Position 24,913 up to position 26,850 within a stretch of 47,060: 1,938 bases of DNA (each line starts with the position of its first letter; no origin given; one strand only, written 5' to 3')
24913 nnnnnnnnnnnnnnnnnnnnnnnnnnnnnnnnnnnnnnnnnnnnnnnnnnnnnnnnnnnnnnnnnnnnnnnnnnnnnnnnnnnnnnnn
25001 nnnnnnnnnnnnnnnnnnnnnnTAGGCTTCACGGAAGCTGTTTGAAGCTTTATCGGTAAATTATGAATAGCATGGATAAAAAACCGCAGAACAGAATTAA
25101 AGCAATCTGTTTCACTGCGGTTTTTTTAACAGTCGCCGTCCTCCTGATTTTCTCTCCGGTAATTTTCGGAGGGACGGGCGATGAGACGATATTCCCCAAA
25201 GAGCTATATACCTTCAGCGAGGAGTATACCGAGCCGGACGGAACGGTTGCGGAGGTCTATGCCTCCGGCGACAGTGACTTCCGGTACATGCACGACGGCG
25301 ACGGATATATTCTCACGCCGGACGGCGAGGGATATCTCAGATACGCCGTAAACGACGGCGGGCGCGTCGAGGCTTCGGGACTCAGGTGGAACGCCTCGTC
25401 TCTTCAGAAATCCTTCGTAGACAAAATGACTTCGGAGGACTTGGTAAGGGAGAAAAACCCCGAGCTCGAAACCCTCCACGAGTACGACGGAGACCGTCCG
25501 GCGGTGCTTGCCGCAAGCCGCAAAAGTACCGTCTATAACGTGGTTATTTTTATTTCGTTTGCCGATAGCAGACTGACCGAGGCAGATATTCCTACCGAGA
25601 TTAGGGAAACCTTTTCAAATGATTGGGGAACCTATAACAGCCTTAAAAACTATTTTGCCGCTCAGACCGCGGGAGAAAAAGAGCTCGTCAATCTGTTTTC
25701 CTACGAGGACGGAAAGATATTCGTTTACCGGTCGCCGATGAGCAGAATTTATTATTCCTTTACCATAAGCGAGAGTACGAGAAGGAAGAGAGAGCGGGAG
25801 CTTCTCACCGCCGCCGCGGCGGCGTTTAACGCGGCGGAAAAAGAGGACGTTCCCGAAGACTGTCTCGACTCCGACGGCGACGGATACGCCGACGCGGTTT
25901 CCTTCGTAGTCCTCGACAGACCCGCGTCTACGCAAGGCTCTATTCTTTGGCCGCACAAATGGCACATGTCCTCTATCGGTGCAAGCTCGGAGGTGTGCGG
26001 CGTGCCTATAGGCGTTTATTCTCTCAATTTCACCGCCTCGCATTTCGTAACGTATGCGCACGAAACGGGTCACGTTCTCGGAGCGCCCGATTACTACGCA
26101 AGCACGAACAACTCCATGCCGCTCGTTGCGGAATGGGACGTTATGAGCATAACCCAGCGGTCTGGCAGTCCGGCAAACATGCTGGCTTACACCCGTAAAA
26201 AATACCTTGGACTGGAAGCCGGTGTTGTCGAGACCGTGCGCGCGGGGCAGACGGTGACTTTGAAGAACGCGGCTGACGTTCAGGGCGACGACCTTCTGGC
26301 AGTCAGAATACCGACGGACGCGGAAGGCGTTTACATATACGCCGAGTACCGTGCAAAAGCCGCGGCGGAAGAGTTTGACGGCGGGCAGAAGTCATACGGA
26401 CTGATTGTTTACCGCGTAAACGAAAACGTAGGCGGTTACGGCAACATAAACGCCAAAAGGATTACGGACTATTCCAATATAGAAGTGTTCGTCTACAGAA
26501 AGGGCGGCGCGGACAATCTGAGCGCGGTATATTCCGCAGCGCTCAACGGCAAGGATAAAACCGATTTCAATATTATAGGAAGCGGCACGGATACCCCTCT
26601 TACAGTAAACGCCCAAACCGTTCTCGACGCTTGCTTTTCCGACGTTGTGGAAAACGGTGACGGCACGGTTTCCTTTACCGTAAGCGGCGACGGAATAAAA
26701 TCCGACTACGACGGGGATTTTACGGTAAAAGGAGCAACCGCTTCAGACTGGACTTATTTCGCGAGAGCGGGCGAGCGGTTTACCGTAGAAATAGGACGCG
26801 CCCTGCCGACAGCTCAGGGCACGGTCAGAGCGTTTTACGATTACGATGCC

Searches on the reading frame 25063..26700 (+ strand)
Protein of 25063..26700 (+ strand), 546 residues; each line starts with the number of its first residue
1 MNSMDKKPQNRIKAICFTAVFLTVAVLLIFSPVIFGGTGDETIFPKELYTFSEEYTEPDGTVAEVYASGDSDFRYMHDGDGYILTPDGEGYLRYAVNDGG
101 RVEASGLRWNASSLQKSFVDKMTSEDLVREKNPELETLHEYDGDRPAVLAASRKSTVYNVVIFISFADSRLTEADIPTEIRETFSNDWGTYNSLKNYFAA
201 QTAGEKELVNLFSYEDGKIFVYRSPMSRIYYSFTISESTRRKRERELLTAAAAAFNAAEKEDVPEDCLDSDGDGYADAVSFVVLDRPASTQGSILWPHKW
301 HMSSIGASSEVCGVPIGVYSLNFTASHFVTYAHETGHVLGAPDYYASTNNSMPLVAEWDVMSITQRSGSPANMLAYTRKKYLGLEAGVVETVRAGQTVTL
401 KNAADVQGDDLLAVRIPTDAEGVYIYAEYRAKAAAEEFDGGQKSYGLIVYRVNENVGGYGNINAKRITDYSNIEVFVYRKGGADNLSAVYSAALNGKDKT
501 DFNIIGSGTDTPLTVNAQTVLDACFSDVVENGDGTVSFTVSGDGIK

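Call 87: search_solved_structures(query=window:25063-26700:+, max_evalue=0.01, show_alignments=1)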
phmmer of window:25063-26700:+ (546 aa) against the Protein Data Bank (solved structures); distinct sequences matched with E-value up to 0.01: 0.
